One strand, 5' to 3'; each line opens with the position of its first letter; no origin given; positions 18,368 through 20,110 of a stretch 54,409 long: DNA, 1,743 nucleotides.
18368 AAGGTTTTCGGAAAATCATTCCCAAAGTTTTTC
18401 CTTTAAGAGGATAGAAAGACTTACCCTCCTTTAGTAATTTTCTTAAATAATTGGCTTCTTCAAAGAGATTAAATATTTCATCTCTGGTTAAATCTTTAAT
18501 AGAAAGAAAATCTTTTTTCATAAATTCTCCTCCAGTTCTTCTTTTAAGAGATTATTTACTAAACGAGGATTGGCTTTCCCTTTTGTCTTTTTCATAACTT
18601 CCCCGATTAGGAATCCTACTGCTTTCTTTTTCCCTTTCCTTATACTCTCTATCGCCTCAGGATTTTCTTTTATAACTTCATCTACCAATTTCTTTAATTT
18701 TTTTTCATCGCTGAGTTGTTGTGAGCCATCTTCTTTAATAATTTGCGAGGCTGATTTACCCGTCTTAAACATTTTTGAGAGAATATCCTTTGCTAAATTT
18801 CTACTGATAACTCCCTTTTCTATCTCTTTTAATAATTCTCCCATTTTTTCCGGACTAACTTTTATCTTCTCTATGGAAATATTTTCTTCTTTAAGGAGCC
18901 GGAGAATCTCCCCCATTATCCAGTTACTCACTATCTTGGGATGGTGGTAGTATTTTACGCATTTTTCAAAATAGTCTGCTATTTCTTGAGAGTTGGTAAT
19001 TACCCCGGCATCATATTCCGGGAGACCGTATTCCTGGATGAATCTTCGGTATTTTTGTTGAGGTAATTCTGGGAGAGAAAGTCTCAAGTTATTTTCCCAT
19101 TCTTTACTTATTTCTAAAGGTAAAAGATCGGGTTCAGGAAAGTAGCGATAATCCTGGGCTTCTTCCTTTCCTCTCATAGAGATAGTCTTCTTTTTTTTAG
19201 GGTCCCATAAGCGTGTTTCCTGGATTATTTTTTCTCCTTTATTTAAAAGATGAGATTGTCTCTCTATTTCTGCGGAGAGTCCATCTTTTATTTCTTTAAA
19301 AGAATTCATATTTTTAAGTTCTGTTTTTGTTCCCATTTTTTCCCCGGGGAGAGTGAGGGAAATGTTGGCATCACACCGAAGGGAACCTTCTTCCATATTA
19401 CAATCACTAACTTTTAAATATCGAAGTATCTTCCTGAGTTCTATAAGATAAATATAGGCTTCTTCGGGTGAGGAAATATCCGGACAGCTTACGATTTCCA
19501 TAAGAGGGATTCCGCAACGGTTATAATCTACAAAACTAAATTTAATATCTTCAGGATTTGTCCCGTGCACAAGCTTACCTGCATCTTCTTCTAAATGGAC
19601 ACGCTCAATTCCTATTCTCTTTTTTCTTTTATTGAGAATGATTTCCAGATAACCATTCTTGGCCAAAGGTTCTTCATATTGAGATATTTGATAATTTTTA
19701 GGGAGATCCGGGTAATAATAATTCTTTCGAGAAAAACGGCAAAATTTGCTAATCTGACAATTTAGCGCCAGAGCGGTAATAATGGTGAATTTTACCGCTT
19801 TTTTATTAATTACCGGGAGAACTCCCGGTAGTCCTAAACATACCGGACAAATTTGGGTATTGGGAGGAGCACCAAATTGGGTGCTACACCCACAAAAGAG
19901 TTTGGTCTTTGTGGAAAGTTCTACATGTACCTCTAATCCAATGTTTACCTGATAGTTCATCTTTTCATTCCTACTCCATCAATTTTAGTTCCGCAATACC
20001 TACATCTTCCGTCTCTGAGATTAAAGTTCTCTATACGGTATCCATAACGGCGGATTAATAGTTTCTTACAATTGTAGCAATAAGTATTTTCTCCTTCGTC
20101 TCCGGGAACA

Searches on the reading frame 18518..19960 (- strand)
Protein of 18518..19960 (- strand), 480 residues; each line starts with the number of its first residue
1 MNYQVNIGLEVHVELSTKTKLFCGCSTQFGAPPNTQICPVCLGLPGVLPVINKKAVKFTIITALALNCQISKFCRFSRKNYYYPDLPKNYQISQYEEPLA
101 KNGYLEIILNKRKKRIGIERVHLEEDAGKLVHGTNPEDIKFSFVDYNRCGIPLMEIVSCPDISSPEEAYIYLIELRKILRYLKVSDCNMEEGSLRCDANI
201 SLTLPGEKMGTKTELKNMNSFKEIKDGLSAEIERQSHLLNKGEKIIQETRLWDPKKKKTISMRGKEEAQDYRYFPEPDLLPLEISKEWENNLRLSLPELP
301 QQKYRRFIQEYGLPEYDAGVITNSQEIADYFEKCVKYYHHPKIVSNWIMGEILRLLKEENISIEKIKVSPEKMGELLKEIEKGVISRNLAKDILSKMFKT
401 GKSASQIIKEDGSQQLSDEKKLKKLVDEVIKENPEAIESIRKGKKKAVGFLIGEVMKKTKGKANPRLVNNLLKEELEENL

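Call 12: search_protein_families(library=pfam, proteins=[window:18518-19960:-], max_evalue=0.00001)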
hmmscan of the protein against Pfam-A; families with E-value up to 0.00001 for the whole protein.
window:18518-19960:- (480 aa): 2 families
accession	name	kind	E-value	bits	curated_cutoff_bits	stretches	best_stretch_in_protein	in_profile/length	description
PF02934.20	GatB_N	-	3.1e-121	404.2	23.4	1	6-288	2-275/277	GatB/GatE catalytic domain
PF02637.23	GatB_Yqey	-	6.1e-53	179.1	27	1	329-476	1-148/148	GatB domain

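Call 91: list_cluster_members(proteins=[window:18518-19960:-, window:16376-17617:-, window:26926-28170:+, window:22083-24842:+, window:43833-44573:+, window:42791-43750:+, window:40590-41939:+, window:48556-50607:-])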
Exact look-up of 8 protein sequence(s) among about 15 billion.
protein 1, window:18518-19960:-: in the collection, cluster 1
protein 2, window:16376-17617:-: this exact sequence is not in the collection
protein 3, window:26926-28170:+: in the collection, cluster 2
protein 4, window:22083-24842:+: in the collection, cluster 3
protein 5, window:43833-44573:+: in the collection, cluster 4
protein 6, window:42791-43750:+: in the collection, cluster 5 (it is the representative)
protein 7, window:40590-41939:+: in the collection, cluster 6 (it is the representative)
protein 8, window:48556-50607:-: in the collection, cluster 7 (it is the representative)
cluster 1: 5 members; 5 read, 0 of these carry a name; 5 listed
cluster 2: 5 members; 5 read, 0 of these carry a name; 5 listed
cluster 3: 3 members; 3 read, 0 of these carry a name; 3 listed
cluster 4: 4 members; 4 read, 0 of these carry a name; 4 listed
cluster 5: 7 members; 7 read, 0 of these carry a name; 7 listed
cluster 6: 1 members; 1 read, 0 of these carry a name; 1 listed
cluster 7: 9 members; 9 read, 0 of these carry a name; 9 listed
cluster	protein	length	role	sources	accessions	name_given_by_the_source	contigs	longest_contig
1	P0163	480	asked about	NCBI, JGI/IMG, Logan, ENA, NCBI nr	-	-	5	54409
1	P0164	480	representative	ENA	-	-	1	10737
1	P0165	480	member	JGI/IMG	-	-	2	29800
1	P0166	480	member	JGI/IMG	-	-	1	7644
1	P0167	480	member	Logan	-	-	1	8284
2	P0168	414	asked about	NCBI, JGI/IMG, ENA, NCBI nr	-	-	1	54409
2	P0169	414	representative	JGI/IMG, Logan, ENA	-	-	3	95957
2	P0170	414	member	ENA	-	-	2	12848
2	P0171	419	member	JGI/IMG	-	-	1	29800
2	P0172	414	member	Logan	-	-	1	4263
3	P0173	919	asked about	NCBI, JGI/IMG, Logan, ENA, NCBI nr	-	-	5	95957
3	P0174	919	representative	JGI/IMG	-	-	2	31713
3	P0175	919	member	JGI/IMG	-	-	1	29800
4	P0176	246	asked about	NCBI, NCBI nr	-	-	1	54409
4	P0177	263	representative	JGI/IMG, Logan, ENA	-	-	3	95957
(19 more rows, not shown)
